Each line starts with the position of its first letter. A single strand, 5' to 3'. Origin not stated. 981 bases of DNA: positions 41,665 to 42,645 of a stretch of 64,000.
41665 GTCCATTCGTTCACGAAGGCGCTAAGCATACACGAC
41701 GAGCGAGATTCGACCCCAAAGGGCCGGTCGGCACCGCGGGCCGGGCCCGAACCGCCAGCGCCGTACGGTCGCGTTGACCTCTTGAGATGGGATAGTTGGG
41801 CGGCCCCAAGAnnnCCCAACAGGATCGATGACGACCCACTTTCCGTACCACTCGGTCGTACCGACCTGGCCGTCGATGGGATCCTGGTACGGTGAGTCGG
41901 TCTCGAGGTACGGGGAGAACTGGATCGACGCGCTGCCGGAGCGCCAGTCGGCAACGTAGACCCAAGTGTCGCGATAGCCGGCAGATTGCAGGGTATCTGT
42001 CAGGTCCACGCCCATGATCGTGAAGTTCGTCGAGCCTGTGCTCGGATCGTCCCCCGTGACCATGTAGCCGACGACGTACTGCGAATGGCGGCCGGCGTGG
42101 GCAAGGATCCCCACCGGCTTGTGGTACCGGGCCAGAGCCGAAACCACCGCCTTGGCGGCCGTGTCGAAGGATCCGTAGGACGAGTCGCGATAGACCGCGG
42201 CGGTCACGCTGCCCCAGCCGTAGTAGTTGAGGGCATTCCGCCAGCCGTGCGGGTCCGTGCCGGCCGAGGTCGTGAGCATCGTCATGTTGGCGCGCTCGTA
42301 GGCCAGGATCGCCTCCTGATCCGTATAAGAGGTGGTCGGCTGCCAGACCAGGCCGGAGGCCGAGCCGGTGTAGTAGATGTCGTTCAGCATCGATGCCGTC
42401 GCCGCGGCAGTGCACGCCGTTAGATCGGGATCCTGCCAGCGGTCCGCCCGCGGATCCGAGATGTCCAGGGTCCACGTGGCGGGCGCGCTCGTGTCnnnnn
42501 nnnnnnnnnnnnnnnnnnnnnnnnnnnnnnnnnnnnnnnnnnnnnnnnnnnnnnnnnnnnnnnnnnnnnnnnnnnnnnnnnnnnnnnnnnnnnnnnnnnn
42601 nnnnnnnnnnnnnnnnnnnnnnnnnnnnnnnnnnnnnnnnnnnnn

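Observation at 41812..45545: Secreted triple-repeat protein with a C-terminal papain/C39-like cysteine-peptidase-like domain, flanked by a sortase and an ABC-2 permease remnant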

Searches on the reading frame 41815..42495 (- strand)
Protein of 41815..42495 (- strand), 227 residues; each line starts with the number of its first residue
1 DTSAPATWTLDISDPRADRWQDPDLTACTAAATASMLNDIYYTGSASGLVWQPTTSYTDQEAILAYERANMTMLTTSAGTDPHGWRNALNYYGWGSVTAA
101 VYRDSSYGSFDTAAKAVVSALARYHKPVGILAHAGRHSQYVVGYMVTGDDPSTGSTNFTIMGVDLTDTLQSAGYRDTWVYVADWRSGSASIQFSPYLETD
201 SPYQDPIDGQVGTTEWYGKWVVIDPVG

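Call 10: find_homologous_proteins(query=window:41815-42495:-, max_evalue=0.01)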
Query window:41815-42495:- (227 aa): 733 proteins with E <= 0.01 among 1727 candidates; the best 120 are listed.
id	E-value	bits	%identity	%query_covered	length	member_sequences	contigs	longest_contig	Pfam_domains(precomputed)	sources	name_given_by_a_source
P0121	1.8e-112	393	77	98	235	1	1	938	-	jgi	jgi:hypothetical protein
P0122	2.3e-111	389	77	98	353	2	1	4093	-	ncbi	-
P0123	2.2e-110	386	75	98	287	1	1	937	-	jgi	jgi:hypothetical protein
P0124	3.4e-110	385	75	98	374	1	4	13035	-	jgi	jgi:hypothetical protein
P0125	1.7e-108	380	75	96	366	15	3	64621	-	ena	-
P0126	4.4e-108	379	73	98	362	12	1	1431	-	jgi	jgi:hypothetical protein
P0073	1.7e-107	377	73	98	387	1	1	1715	-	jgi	jgi:hypothetical protein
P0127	1.7e-107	377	73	98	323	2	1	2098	-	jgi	jgi:hypothetical protein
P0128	4.4e-104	365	73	97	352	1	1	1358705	-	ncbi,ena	-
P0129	7.3e-104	365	72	98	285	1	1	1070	-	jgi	jgi:hypothetical protein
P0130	2.7e-103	363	72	98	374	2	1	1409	-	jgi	jgi:hypothetical protein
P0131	3.0e-103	363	72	98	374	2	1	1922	-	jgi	jgi:hypothetical protein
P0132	9.1e-103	361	72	97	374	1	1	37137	-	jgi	jgi:outer membrane biosynthesis protein TonB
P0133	4.6e-100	352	70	96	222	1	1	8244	-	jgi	jgi:hypothetical protein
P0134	6.1e-99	349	68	97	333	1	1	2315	-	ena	-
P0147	4.6e-95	336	63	99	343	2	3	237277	-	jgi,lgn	jgi:hypothetical protein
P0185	1.6e-84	301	58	99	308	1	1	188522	-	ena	-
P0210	6.2e-79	283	56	97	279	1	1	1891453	-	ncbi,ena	-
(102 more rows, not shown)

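Call 21: predict_structure(alignment_id=A2)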
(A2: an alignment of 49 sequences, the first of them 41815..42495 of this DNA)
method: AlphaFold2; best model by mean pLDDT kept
length: 227 residues; sequences in the alignment: 49
mean_pLDDT: 93.4   pTM: 0.92
mean pLDDT of the five models: 93.4, 92.1, 88.9, 88.5, 88.1
residues with pLDDT >= 90: 192; 70-90: 32; 50-70: 3; < 50: 0
segments of 3 or more residues with pLDDT < 50: none
pLDDT, mean of each block of 10 residues (from residue 1): 86 89 80 96 94 94 93 87 96 95 97 99 98 94 98 97 93 91 95 95 91 94 96
secondary structure, 60 per line:
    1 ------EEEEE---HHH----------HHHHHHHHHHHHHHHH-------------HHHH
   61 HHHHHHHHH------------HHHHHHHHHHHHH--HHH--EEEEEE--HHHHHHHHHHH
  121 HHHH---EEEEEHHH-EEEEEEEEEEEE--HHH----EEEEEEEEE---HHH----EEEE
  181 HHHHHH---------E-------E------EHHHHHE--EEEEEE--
elements in order: E7-11 H28-43 H57-69 H82-94 E102-107 H110-124 E128-132 E137-148 E158-166 E177-180 H181-186 H212-216 E220-225
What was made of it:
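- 41815..42492 (-): C-terminal papain/C39-like cysteine peptidase domain (aa 456-681). AlphaFold2 pLDDT 93.4, pTM 0.92 (call 21).
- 42412..42414 (-): Codon of Cys482, the predicted nucleophile. It is the first residue of helix 28-43 in the domain model (call 21).
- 42085..42087 (-): Codon of His591, the predicted general base. It is the first residue of strand 137-148 in the model (call 21).
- On Clan CA (papain-like) cysteine peptidases, C39-like: His591 is residue 137, the first residue of strand 137-148 (call 21).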

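Call 27: search_solved_structures(query=A2, max_evalue=10, show_alignments=2)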
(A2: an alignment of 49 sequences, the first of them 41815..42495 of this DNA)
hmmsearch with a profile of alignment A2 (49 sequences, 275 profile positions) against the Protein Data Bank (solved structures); distinct sequences matched with E-value up to 10: 1.
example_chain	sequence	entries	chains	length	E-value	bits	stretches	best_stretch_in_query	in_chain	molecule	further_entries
3b8l_A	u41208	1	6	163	0.72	12.4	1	178-241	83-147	Uncharacterized protein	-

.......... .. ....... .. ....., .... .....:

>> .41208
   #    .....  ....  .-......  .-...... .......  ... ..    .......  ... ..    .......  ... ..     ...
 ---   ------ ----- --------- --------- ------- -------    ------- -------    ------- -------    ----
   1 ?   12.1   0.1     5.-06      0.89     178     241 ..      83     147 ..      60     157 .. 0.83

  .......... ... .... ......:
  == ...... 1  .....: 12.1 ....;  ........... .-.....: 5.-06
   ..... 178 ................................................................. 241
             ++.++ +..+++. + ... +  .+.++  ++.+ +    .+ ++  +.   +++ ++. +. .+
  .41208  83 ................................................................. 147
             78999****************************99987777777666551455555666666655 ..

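Call 29: search_protein_representatives(protein=window:41815-42495:-)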
Query: 227 residues. Proteins with E-value up to 0.001 (for the whole library): 194; up to 1e-10: 123; up to 1e-30: 61. The best 150 are listed.
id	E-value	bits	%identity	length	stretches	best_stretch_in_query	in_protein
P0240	2.6e-102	358.0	72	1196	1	5-226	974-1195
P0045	8.1e-95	333.4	65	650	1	5-226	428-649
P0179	3.6e-87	308.4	63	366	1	4-226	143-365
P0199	5.9e-82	291.3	56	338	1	5-226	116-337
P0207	8.1e-81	287.6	54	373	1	2-226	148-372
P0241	1.2e-72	260.9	53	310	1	4-226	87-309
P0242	3.8e-69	249.4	52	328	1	4-226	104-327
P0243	7.8e-67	241.9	55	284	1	4-225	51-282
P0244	8.6e-67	241.7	60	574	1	18-226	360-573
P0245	1.1e-66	241.4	54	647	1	6-225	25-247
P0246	3.9e-66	239.6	65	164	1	64-225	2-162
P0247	8.3e-66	238.5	55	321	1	4-226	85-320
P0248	1.1e-65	238.1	51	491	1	3-226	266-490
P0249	1.1e-65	238.1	62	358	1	5-188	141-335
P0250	1.2e-64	234.8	47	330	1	3-225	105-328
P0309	4.3e-25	105.3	31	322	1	15-225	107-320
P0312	4.7e-24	101.9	33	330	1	15-223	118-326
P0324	2.9e-17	79.7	31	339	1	24-226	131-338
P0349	2.7e-12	63.4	32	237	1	16-225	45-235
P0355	5.1e-11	59.3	30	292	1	27-225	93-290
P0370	1.9e-09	54.1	28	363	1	10-205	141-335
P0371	4.9e-09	52.7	32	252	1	28-225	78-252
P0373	5.9e-09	52.5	30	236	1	26-225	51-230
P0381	3.7e-07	46.6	36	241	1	8-221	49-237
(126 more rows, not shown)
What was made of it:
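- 41815..42492 (-): The family has 733 protein clusters (call 10) and 194 representatives at the 50% identity level (call 29).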

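Call 30: search_protein_families(library=pfam, proteins=[window:41815-42495:-, P0370, P0371, P0373, P0381, P0355, P0349, P0324, P0312, P0309], max_evalue=10)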
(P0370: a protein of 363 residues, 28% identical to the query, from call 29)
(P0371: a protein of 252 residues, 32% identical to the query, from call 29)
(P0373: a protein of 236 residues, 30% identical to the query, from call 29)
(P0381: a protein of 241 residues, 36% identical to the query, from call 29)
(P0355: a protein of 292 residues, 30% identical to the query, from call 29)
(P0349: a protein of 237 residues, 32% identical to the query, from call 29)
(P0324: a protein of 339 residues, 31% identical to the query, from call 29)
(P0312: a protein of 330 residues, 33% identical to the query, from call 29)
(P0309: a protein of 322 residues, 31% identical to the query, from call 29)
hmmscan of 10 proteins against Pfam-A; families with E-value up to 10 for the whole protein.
window:41815-42495:- (227 aa): 1 family
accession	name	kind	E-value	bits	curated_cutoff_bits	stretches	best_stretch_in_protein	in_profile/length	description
PF10738.15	Lpp-LpqN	-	0.066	13.1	22.4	1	82-149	34-100/174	Probable lipoprotein LpqN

P0370 (363 aa): 0 families

P0371 (252 aa): 1 family
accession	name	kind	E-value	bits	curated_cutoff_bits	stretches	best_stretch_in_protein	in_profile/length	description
PF13529.12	Peptidase_C39_2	-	0.0012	19.9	24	1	70-184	6-134/143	Peptidase_C39 like family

P0373 (236 aa): 0 families

P0381 (241 aa): 2 families
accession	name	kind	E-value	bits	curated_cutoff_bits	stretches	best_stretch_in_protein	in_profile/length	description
PF13529.12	Peptidase_C39_2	-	0.018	16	24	1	62-178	6-134/143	Peptidase_C39 like family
PF20676.3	Herpes_gp350_B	-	0.14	12.3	25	0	146-190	100-142/152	Herpesvirus envelope glycoprotein gp350, N-terminal B domain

P0355 (292 aa): 2 families
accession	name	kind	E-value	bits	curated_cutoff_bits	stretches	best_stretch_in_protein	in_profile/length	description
PF13529.12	Peptidase_C39_2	-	0.0014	19.7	24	1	89-219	11-134/143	Peptidase_C39 like family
PF15471.11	TMEM171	-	0.76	9.2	27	1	30-72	189-230/320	Transmembrane protein family 171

P0349 (237 aa): 1 family
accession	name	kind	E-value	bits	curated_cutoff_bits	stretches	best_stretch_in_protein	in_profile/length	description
PF13529.12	Peptidase_C39_2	-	0.059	14.4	24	1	47-170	4-133/143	Peptidase_C39 like family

P0324 (339 aa): 0 families

P0312 (330 aa): 1 family
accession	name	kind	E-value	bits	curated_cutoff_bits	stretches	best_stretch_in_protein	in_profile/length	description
PF13529.12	Peptidase_C39_2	-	0.12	13.3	24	1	124-250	8-134/143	Peptidase_C39 like family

P0309 (322 aa): 2 families
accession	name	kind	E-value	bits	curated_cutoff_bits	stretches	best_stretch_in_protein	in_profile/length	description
PF13529.12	Peptidase_C39_2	-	0.00035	21.6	24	1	113-243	8-134/143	Peptidase_C39 like family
PF14165.11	YtzH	-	0.089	13.6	27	1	120-160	44-84/86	YtzH-like protein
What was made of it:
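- On Pfam PF13529 Peptidase_C39_2 (sequence membership): Distant relatives score 13.3-21.6 bits (E 3.5e-4 to 0.12), all below 24 (call 30).
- Closest known: C39-like peptidases. Same: Distant family members give weak PF13529 hits (call 30).
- Distant family members hit PF13529 Peptidase_C39_2 at E 3.5e-4 to 1e-3 (call 30).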

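Call 50: find_encoding_contigs(protein=P0210, flank=6000, max_places=2)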
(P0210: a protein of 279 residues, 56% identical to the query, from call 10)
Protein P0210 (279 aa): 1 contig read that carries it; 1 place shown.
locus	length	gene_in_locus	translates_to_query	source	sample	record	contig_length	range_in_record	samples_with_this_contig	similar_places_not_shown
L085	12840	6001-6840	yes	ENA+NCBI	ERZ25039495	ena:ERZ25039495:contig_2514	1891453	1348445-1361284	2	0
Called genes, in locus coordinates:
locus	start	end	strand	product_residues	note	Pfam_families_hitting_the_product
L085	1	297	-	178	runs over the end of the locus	-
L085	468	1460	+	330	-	PF05448:AXE1, PF00326:Peptidase_S9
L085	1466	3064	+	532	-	-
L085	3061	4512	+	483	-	-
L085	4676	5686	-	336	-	-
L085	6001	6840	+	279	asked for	-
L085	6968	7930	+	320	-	PF04240:Caroten_synth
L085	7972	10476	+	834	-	PF08448:PAS_4, PF01590:GAF, PF13185:GAF_2, PF13492:GAF_3 (weak), PF00989:PAS (weak), PF00512:HisKA, PF02518:HATPase_c, PF00072:Response_reg, +3 more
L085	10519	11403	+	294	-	PF00892:EamA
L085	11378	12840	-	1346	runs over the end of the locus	-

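Call 51: find_encoding_contigs(protein=P0147, flank=6000, max_places=2)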
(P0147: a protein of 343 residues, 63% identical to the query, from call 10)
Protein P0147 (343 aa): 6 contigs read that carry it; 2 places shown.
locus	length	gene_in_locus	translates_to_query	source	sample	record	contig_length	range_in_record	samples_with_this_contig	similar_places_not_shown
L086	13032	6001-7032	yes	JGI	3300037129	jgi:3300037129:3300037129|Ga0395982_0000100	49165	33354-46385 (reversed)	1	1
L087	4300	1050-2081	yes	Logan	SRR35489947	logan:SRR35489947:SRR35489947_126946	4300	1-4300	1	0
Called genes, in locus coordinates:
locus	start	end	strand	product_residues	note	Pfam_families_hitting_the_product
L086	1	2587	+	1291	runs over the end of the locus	PF00989:PAS, PF08448:PAS_4, PF08447:PAS_3, PF00989:PAS, PF08448:PAS_4, PF08447:PAS_3, PF13426:PAS_9, PF00512:HisKA, +4 more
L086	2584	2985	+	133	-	PF00072:Response_reg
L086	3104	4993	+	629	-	PF00669:Flagellin_N, PF00700:Flagellin_C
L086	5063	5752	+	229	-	PF00106:adh_short, PF08659:KR, PF13561:adh_short_C2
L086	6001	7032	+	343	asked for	-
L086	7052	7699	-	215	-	PF11738:DUF3298 (weak)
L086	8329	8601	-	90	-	-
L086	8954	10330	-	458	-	PF02403:Seryl_tRNA_N, PF00587:tRNA-synt_2b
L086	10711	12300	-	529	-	PF01921:tRNA-synt_1f, PF09334:tRNA-synt_1g (weak)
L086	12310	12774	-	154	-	PF03449:GreA_GreB_N, PF01272:GreA_GreB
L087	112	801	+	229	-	PF00106:adh_short, PF08659:KR, PF13561:adh_short_C2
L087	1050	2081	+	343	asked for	-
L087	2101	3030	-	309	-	PF11738:DUF3298 (weak)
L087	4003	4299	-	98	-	?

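Call 52: find_encoding_contigs(protein=P0185, flank=6000, max_places=2)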
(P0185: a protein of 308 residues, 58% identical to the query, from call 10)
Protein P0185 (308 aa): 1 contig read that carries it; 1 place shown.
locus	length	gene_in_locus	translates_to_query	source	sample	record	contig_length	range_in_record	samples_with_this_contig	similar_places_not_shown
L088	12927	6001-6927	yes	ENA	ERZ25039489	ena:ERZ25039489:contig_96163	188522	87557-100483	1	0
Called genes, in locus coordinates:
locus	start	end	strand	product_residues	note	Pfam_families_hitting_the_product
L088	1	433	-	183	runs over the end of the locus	PF00092:VWA (weak)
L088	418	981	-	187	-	-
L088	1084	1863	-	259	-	PF00092:VWA, PF13519:VWA_2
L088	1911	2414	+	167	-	-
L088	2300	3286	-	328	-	-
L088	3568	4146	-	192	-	PF20030:bpMoxR, PF07726:AAA_3, PF07728:AAA_5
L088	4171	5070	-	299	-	PF00089:Trypsin, PF13365:Trypsin_2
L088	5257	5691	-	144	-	PF03724:META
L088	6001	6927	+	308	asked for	-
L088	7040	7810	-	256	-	PF00903:Glyoxalase, PF18029:Glyoxalase_6 (weak), PF00903:Glyoxalase, PF18029:Glyoxalase_6 (weak)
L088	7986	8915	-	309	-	PF02518:HATPase_c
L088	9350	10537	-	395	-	PF08495:FIST, PF10442:FIST_C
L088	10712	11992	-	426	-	-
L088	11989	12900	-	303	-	-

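Call 54: search_solved_structures(query=A4, max_evalue=10, show_alignments=3)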
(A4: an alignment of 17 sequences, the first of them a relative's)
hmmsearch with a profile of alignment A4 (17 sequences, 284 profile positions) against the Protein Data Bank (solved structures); distinct sequences matched with E-value up to 10: 3.
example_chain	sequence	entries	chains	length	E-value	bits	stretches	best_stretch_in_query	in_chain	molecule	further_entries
6v88_A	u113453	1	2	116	0.99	11.8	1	80-138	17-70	SCF ubiquitin ligase complex protein SKP1a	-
8zeh_B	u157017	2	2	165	1.3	11.4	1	233-281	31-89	Fucoxanthin chlorophyll a/c-binding protein Lhcq8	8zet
8xls_5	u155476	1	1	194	1.6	11.1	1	233-281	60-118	Fucoxanthin chlorophyll a/c-binding protein Lhcq8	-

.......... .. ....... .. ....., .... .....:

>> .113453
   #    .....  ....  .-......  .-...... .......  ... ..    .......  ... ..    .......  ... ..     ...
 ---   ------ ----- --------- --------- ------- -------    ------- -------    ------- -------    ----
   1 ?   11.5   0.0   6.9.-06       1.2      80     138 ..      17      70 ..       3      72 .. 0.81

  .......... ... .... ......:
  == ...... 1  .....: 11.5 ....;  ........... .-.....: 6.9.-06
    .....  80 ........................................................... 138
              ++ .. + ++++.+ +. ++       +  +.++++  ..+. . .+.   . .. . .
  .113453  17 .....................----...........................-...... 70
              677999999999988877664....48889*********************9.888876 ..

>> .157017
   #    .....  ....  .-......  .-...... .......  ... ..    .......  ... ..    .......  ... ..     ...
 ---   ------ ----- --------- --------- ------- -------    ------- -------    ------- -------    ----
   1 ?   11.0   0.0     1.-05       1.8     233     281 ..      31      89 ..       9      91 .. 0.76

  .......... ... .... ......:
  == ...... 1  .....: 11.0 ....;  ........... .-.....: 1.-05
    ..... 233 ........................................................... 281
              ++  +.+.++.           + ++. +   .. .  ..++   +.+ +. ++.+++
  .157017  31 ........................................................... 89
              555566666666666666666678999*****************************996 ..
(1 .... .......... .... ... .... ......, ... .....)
